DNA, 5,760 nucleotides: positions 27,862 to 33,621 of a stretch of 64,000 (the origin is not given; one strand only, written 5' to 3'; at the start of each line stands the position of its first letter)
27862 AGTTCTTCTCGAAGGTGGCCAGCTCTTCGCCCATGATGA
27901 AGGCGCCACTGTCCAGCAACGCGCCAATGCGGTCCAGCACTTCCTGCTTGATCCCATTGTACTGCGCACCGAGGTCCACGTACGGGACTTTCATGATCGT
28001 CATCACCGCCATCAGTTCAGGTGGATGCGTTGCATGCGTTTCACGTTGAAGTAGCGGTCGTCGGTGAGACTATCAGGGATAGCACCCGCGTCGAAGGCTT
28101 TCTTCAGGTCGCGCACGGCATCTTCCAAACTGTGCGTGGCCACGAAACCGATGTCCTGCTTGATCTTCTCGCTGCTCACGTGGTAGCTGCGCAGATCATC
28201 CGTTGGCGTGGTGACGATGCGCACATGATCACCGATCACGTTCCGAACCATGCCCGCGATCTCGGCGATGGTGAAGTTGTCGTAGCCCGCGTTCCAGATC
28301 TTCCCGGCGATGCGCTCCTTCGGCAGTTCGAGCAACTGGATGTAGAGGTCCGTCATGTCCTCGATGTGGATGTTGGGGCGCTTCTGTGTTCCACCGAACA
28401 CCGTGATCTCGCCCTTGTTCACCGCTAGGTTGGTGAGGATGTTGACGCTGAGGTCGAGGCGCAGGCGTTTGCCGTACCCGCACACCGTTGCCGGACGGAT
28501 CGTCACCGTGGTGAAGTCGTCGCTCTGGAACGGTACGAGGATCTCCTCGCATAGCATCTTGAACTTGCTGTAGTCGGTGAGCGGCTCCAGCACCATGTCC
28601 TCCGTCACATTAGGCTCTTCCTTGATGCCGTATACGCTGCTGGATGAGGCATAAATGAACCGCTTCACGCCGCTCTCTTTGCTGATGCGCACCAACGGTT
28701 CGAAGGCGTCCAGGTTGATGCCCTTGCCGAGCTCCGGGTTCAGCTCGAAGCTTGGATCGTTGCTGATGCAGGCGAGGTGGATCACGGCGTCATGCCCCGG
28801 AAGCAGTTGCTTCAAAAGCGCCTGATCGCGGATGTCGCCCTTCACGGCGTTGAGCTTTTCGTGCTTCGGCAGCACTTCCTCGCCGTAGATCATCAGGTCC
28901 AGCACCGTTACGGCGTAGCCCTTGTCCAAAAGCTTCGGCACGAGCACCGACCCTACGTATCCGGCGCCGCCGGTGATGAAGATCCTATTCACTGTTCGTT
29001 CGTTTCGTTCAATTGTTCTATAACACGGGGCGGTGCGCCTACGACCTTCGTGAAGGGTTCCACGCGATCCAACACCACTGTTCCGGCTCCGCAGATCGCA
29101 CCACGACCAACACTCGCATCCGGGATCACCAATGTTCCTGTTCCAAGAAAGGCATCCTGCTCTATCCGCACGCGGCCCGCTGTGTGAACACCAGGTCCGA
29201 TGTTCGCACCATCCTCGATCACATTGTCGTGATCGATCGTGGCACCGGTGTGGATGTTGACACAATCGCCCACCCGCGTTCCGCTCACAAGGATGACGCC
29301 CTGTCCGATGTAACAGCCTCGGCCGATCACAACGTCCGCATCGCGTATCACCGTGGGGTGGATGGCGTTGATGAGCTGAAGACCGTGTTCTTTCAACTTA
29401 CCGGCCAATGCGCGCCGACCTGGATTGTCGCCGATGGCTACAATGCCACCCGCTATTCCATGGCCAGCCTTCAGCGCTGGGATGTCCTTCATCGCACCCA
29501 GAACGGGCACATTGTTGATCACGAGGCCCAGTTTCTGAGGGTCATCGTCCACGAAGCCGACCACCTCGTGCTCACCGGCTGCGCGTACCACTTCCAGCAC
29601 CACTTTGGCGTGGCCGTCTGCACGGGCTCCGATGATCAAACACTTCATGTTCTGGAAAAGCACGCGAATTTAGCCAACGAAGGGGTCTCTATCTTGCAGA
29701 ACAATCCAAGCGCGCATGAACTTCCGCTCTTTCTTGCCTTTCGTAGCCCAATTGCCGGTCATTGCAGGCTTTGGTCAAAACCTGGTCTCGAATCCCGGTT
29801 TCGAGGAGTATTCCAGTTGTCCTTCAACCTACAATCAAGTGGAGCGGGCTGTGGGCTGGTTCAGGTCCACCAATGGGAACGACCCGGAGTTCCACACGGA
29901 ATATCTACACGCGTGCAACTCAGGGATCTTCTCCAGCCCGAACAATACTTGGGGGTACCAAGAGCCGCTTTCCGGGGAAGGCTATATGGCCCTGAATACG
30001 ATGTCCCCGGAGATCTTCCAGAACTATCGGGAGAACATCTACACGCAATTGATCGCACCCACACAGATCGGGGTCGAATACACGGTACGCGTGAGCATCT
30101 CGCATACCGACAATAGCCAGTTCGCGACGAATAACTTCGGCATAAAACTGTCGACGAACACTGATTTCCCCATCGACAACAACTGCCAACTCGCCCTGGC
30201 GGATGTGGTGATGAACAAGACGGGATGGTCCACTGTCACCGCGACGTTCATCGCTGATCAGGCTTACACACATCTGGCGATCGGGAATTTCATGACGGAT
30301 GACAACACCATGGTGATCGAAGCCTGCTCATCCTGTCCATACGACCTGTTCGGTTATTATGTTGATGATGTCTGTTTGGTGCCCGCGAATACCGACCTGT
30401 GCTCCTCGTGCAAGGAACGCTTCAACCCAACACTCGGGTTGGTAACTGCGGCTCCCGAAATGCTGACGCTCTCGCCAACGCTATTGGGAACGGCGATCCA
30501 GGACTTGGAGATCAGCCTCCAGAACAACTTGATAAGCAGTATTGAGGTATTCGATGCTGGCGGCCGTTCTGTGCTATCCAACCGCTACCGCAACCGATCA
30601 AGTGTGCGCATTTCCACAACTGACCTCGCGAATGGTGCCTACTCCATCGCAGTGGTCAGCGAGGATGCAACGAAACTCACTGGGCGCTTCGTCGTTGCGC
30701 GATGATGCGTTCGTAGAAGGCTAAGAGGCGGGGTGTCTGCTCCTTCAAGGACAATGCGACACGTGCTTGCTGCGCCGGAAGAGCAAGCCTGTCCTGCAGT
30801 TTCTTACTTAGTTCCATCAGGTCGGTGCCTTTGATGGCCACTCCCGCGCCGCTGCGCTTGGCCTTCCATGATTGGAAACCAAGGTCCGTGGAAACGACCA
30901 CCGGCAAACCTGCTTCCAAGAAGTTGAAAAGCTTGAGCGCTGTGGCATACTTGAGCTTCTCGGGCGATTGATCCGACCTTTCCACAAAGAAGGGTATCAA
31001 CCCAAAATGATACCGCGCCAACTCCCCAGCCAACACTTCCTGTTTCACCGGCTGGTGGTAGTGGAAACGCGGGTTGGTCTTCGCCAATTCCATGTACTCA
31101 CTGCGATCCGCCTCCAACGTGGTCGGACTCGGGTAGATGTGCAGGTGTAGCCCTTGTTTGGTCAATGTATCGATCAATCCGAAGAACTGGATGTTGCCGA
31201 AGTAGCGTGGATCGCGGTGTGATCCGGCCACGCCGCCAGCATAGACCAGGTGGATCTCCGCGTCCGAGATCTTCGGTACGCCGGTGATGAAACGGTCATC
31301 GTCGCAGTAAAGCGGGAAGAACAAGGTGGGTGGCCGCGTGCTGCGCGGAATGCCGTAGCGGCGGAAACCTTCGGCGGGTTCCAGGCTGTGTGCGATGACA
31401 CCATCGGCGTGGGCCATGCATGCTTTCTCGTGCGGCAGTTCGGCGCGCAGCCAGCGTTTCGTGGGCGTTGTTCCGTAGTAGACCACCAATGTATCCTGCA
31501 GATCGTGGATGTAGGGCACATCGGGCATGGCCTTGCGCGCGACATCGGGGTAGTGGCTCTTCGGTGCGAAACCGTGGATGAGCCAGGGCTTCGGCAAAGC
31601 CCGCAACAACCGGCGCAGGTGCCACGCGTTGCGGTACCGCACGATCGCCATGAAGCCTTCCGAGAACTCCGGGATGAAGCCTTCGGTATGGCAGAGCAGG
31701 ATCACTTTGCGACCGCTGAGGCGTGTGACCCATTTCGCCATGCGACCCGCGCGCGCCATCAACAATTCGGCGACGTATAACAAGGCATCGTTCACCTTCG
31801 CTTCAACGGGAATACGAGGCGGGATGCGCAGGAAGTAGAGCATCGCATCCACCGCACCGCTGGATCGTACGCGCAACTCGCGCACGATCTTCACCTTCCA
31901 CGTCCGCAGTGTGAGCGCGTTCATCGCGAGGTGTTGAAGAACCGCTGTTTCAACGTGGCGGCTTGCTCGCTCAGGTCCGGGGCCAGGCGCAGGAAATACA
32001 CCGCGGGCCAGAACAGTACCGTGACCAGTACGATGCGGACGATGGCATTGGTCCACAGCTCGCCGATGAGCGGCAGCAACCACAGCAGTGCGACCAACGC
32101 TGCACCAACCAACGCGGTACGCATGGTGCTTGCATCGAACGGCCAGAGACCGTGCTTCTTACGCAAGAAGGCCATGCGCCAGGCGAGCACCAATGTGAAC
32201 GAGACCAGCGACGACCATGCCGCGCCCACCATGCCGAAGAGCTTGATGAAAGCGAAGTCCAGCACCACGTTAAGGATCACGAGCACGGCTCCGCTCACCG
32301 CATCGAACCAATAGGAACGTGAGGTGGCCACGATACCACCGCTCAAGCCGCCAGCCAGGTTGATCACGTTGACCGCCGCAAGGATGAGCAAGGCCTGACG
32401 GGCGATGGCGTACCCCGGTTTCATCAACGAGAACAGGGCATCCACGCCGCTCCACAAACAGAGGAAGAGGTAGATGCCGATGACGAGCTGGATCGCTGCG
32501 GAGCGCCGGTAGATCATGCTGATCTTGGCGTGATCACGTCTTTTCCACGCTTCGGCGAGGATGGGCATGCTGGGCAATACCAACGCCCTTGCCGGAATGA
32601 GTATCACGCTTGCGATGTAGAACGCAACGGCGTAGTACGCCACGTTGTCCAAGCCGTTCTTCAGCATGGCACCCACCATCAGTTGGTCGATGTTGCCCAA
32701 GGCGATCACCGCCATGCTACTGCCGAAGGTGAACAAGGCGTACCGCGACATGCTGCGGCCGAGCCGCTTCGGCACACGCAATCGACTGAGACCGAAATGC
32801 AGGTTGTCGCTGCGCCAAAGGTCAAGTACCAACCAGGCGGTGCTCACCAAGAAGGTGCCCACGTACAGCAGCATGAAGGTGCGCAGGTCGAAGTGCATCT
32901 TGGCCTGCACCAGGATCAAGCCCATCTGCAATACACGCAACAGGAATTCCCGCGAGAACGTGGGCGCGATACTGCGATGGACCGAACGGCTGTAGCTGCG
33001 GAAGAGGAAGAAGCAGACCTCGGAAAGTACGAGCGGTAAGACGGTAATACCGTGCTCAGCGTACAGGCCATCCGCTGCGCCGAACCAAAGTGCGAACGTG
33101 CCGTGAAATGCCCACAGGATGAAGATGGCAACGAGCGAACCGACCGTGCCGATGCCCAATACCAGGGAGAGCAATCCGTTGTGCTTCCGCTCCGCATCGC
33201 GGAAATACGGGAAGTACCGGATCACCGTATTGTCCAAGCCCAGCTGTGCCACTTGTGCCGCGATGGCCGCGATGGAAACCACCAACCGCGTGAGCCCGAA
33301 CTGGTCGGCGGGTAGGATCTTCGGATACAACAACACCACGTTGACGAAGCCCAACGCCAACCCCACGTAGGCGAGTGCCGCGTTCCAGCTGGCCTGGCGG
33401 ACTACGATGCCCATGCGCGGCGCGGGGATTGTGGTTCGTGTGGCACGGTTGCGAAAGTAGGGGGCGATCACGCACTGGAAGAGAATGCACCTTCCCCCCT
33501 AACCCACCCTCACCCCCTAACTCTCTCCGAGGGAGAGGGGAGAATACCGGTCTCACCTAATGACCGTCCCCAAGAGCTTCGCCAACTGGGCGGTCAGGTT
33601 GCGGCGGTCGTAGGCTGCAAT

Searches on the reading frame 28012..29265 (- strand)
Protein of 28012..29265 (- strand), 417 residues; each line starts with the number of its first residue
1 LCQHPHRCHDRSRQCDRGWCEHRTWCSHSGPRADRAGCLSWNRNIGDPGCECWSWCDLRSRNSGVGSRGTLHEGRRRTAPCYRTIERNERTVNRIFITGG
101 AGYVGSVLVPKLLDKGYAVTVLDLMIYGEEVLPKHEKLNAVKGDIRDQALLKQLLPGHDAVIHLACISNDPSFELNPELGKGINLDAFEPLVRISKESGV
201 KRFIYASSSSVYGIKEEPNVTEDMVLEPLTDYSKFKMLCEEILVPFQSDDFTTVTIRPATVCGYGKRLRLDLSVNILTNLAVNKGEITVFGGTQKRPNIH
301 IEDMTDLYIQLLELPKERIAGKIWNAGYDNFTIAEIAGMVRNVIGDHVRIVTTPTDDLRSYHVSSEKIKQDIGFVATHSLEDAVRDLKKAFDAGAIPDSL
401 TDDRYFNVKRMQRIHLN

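Call 63: search_protein_families(library=pfam, proteins=[window:28012-29265:-], max_evalue=0.001)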
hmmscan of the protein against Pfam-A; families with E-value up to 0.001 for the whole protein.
window:28012-29265:- (417 aa): 9 families
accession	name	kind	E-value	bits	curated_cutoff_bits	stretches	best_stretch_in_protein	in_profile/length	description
PF01370.27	Epimerase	-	3.9e-38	131.6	20.9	1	95-327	1-240/240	NAD dependent epimerase/dehydratase family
PF16363.11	GDP_Man_Dehyd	-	4e-23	82.8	27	1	96-386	1-331/332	GDP-mannose 4,6 dehydratase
PF01073.25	3Beta_HSD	-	1.3e-18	67.4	22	1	97-277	2-197/280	3-beta hydroxysteroid dehydrogenase/isomerase family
PF13460.12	NAD_binding_10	-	3e-12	47.2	27.2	1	99-258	1-143/184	NAD(P)H-binding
PF04321.23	RmlD_sub_bind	-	1.2e-11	44.7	27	1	94-345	2-232/287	RmlD substrate binding domain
PF05368.20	NmrA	-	6.6e-11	42.8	27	1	93-209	3-108/298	NmrA-like family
PF02719.21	Polysacc_synt_2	-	8.4e-07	28.9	20.2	1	95-208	1-128/293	Polysaccharide biosynthesis protein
PF07993.18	NAD_binding_4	-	6.9e-06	25.8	20.1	0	97-121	1-26/258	Male sterility protein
PF03435.24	Sacchrp_dh_NADP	-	0.0001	23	25.1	1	100-167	5-78/129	Saccharopine dehydrogenase NADP binding domain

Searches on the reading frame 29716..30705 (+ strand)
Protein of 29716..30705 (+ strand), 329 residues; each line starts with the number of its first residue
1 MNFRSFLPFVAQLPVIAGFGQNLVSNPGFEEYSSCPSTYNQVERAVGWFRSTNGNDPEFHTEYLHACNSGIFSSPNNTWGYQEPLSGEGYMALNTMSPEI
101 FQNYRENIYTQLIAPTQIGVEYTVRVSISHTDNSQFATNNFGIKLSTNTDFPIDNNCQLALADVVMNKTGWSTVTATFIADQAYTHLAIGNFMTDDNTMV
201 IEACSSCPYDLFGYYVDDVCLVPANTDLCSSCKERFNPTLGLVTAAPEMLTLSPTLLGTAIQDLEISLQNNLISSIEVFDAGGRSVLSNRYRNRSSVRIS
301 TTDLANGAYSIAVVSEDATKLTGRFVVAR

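Call 63: search_protein_families(library=pfam, proteins=[window:29716-30705:+], max_evalue=0.001)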
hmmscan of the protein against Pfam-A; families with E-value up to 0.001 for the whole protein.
window:29716-30705:+ (329 aa): 1 family
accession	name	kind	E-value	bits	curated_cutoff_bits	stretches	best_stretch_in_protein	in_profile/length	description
PF18962.6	Por_Secre_tail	-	0.00015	22.4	27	1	264-321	10-70/75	Secretion system C-terminal sorting domain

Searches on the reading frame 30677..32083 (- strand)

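Call 63: search_protein_families(library=pfam, proteins=[window:30677-32083:-], max_evalue=0.001)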
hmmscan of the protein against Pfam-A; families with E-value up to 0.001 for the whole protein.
window:30677-32083:- (468 aa): 2 families
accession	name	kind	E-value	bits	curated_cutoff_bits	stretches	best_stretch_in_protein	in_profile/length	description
PF13579.12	Glyco_trans_4_4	-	3.4e-08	34.4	29.7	1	150-247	57-149/158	Glycosyl transferase 4-like domain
PF13439.12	Glyco_transf_4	-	3e-06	27.8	28.5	1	149-247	57-156/170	Glycosyltransferase Family 4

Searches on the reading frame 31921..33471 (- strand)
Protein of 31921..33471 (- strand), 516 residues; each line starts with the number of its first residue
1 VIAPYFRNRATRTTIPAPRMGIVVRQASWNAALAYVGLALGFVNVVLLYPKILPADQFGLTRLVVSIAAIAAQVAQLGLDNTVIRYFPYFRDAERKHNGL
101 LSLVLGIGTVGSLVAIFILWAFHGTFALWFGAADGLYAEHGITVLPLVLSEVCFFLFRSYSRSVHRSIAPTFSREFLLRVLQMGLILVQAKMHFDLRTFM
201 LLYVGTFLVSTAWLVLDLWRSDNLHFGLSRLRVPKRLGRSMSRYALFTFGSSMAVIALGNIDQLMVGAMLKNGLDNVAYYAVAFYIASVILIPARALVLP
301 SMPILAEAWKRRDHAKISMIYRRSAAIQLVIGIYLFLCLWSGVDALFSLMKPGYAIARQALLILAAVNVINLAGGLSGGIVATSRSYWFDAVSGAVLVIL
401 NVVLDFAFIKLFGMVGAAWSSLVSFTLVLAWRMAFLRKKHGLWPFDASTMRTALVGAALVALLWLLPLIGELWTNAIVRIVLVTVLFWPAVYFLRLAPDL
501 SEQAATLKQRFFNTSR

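Call 63: search_protein_families(library=pfam, proteins=[window:31921-33471:-], max_evalue=0.001)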
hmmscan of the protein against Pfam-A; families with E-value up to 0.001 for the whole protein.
window:31921-33471:- (516 aa): 1 family
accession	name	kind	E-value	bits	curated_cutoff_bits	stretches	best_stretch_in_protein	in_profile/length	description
PF01943.22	Polysacc_synt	-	7.5e-08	32.6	28.2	1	24-293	2-257/274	Polysaccharide biosynthesis protein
